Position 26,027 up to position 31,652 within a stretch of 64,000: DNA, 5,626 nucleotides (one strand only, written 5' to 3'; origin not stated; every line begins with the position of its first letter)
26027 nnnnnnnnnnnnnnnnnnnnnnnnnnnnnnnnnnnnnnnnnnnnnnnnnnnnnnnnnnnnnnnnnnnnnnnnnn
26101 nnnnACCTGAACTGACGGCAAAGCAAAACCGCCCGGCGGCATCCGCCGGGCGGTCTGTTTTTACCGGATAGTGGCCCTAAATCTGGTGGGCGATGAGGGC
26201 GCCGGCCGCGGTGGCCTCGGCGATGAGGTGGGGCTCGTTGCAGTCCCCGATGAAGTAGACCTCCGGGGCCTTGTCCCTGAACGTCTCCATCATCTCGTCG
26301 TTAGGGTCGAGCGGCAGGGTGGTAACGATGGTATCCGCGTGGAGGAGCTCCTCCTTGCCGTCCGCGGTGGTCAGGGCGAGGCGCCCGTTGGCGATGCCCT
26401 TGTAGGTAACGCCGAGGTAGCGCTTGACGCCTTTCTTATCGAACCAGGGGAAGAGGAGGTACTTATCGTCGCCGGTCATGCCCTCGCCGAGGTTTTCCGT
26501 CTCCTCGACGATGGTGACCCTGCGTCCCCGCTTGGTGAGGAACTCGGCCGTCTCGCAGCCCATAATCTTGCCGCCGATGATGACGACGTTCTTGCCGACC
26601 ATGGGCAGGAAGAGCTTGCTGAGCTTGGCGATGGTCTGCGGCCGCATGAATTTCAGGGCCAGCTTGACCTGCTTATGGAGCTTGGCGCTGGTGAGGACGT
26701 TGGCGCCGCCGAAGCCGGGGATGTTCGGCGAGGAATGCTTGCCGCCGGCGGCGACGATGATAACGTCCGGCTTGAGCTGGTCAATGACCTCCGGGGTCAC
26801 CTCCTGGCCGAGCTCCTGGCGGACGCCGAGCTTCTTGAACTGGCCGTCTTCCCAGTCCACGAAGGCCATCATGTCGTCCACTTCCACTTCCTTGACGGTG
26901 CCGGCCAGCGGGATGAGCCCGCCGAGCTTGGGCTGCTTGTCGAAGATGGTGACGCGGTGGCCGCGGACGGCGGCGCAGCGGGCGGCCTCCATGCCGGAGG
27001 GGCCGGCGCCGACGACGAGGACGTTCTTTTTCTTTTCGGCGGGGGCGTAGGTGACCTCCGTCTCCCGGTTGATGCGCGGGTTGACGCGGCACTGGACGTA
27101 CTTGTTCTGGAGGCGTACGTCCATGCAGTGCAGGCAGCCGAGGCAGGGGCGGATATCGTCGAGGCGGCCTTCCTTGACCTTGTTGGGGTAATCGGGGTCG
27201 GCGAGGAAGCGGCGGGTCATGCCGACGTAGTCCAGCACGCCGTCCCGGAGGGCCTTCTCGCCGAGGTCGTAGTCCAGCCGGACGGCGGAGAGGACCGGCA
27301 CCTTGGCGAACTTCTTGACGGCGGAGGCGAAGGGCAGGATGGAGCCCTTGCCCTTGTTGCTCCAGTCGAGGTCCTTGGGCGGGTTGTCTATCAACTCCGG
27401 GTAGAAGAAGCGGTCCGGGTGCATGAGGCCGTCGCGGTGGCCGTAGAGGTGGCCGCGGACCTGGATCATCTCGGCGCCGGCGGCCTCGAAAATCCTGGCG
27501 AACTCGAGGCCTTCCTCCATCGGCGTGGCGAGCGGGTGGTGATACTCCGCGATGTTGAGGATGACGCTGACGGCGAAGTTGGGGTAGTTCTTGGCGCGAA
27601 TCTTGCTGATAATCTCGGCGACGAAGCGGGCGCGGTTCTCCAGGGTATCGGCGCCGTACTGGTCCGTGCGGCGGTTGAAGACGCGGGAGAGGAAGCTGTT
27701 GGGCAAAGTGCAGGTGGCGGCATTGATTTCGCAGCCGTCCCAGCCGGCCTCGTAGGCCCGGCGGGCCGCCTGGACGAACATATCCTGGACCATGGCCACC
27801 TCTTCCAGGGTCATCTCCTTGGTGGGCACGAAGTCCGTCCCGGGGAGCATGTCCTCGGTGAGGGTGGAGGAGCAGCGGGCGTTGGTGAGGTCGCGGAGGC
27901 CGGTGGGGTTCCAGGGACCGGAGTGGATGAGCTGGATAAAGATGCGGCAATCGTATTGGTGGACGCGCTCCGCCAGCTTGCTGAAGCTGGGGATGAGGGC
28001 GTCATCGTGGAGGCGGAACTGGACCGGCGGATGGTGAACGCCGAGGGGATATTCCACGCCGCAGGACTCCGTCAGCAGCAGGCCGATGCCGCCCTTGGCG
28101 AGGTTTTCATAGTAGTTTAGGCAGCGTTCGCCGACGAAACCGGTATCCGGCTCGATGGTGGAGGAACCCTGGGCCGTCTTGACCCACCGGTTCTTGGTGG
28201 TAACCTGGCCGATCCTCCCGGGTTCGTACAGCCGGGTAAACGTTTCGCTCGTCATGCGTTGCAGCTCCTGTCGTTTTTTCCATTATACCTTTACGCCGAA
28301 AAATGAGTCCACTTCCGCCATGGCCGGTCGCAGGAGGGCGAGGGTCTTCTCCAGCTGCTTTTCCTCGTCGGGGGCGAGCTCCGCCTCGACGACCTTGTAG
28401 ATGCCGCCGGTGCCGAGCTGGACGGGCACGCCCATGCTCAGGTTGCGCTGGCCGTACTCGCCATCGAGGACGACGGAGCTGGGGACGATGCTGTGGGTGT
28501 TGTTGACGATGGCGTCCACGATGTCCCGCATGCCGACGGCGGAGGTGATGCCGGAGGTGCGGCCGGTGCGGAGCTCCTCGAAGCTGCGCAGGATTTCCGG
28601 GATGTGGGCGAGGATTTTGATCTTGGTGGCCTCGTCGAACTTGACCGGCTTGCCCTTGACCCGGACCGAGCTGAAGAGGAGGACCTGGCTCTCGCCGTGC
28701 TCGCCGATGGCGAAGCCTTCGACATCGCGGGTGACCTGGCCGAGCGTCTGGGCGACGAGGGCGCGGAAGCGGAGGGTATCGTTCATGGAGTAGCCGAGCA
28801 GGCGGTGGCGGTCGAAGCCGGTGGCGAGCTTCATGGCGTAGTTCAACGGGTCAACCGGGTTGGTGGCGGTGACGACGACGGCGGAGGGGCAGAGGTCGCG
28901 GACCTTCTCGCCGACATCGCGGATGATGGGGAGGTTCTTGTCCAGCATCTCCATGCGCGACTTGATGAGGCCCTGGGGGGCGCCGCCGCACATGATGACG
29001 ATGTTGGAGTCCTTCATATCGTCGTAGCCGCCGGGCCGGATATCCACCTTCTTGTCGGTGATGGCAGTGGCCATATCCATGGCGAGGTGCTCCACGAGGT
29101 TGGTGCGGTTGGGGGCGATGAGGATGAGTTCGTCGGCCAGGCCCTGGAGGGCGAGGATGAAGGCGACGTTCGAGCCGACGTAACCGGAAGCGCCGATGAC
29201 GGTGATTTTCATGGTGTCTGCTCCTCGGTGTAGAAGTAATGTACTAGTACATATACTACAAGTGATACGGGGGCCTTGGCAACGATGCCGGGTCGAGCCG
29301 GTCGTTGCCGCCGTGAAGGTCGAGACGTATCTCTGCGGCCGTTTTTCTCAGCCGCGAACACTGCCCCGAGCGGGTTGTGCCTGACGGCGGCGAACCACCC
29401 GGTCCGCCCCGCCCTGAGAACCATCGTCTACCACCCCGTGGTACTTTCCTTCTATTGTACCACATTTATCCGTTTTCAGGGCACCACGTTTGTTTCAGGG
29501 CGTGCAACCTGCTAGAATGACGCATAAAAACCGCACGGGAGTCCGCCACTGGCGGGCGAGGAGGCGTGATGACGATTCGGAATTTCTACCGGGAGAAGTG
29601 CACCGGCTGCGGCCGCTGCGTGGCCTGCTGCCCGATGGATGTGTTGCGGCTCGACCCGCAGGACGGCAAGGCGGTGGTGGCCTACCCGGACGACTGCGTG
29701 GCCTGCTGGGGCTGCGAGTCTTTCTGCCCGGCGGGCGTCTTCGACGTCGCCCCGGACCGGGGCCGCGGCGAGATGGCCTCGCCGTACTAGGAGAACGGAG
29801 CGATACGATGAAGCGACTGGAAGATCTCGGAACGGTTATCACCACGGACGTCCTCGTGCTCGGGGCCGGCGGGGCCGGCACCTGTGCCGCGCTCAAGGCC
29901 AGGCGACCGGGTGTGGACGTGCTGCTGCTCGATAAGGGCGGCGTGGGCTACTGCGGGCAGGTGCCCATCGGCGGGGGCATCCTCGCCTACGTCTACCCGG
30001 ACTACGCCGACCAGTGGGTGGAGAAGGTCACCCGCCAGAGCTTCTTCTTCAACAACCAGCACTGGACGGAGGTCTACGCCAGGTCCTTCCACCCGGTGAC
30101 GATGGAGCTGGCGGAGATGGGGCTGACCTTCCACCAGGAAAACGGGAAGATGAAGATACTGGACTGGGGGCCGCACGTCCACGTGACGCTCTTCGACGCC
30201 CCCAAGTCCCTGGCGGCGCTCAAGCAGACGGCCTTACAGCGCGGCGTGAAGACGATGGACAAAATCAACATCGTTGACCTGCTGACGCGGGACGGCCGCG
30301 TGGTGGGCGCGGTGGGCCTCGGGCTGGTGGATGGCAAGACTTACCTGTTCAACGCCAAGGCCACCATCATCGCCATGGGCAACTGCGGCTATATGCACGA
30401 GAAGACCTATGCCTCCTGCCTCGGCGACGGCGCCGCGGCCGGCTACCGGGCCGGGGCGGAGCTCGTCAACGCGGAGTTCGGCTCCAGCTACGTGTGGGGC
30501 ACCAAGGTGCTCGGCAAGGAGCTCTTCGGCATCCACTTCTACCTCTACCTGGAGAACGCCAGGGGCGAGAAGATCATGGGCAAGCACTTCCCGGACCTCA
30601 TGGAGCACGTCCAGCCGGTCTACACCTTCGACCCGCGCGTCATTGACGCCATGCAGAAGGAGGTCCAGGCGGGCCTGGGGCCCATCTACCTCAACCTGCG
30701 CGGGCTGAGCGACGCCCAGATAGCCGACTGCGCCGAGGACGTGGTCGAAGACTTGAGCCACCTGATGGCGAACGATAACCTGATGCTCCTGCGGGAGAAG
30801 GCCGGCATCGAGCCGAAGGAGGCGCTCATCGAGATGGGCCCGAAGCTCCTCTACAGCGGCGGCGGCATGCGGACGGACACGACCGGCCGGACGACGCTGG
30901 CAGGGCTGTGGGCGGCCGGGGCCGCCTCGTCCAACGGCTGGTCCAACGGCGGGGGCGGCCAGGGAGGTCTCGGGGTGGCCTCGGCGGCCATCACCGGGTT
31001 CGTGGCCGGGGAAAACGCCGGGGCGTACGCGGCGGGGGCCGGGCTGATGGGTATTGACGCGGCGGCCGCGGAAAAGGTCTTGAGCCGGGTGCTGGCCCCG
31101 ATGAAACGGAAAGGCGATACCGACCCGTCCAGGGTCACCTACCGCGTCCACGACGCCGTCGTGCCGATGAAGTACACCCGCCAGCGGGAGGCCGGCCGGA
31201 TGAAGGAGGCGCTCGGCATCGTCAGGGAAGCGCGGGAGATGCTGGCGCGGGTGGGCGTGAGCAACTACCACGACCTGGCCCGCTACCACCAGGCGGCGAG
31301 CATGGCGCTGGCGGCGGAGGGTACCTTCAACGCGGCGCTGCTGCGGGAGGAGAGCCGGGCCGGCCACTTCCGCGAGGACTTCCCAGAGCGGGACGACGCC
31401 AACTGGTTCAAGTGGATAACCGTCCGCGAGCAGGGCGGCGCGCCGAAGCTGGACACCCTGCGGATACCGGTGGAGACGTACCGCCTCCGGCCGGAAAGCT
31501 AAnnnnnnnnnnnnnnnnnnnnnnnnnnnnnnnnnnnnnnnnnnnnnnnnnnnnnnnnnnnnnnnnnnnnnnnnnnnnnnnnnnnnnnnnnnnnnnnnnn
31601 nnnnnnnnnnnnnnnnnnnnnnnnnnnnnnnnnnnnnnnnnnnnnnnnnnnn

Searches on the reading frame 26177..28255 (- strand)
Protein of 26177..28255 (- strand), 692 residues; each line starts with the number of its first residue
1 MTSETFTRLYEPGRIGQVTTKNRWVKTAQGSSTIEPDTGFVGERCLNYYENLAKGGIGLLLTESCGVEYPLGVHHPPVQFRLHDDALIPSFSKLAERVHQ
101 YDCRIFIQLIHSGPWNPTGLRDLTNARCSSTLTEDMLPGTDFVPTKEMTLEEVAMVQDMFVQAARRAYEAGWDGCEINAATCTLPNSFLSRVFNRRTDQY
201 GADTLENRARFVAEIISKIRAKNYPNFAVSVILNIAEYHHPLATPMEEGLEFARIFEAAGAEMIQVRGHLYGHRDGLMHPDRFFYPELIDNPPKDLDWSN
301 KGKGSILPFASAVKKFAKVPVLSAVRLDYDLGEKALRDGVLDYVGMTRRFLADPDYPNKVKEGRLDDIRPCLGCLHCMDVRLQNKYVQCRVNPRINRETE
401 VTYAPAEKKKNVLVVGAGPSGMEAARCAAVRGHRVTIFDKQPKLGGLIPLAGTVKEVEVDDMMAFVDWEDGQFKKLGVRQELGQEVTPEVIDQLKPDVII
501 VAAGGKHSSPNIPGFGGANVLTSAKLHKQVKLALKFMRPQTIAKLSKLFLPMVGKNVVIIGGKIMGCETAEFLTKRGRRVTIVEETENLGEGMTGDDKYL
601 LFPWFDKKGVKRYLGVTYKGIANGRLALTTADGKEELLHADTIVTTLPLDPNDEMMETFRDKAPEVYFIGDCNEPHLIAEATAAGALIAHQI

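Call 21: search_protein_families(library=pfam, proteins=[window:26177-28255:-])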
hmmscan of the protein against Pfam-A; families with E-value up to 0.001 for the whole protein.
window:26177-28255:- (692 aa): 16 families
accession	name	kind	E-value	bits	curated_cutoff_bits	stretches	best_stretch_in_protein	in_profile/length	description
PF00724.26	Oxidored_FMN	-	7.5e-49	167.3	27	1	9-366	2-341/342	NADH:flavin oxidoreductase / NADH oxidase family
PF07992.20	Pyr_redox_2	-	4.9e-24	85.7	26.1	1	411-685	2-291/291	Pyridine nucleotide-disulphide oxidoreductase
PF13450.12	NAD_binding_8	-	9.6e-14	51.9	21.9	1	414-448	1-35/68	NAD(P)-binding Rossmann-like domain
PF00070.33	Pyr_redox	-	1.1e-13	52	22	2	556-617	1-62/82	Pyridine nucleotide-disulphide oxidoreductase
PF01266.30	DAO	-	3e-12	47.2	27.9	2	557-606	2-52/353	FAD dependent oxidoreductase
PF12831.13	FAD_oxidored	-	2.3e-11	44.1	27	1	412-448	2-38/416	FAD dependent oxidoreductase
PF13738.12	Pyr_redox_3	-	8.8e-10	38.7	30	0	547-606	157-215/305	Pyridine nucleotide-disulphide oxidoreductase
PF03486.20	HI0933_like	-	4.4e-09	36.6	50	1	411-452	2-43/244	HI0933-like protein Rossmann domain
PF01946.23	Thi4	-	9.4e-07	28.7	26.2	0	410-453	18-62/235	Thi4 family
PF00890.30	FAD_binding_2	-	1.6e-06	28.1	20.4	1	412-447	2-37/414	FAD binding domain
PF01494.25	FAD_binding_3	-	2.8e-06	27.2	22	0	411-443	3-35/349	FAD binding domain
PF01262.27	AlaDh_PNT_C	-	4.6e-06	26.6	23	1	408-443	27-62/214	Alanine dehydrogenase/PNT, C-terminal domain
PF13241.12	NAD_binding_7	-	2.7e-05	25.1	22.1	0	548-586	1-39/104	Putative NAD(P)-binding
PF01134.28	GIDA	-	3.5e-05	23.5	22.1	0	412-440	2-30/391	Glucose inhibited division protein A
PF06690.17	HcgC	-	0.00077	19.5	31.4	0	553-594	42-82/248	FeGP cofactor biosynthesis protein, methyltransferase HcgC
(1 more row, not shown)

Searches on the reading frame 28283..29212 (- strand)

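Call 21: search_protein_families(library=pfam, proteins=[window:28283-29212:-])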
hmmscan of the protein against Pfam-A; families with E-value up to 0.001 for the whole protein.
window:28283-29212:- (309 aa): 3 families
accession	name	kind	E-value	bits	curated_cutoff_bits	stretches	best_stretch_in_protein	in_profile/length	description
PF00056.29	Ldh_1_N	-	2.2e-27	96.2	27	1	1-140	1-141/141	lactate/malate dehydrogenase, NAD binding domain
PF02866.23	Ldh_1_C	-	1.8e-18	67.6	22.6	1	145-304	4-173/174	lactate/malate dehydrogenase, alpha/beta C-terminal domain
PF02056.22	Glyco_hydro_4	-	0.00084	19.4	23.2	0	92-128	119-155/183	Family 4 glycosyl hydrolase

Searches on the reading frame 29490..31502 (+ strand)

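Call 21: search_protein_families(library=pfam, proteins=[window:29490-31502:+])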
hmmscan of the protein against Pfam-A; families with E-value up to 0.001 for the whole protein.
window:29490-31502:+ (670 aa): 7 families
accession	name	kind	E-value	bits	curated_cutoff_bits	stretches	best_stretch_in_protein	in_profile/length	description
PF00890.30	FAD_binding_2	-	4.4e-31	108.9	20.4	1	120-489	1-411/414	FAD binding domain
PF02910.25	Succ_DH_flav_C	-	3.4e-16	59.8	20.8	1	566-668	16-125/130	Fumarate reductase flavoprotein C-term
PF07992.20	Pyr_redox_2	-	4.7e-10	39.8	26.1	1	120-297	2-108/291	Pyridine nucleotide-disulphide oxidoreductase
PF01266.30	DAO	-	1.4e-07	31.8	27.9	1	120-192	1-71/353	FAD dependent oxidoreductase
PF12831.13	FAD_oxidored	-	2.6e-06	27.4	27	1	120-293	1-141/416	FAD dependent oxidoreductase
PF01946.23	Thi4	-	3.7e-06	26.8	26.2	0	108-164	7-63/235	Thi4 family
PF13450.12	NAD_binding_8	-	0.00089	19.9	21.9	0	123-150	1-28/68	NAD(P)-binding Rossmann-like domain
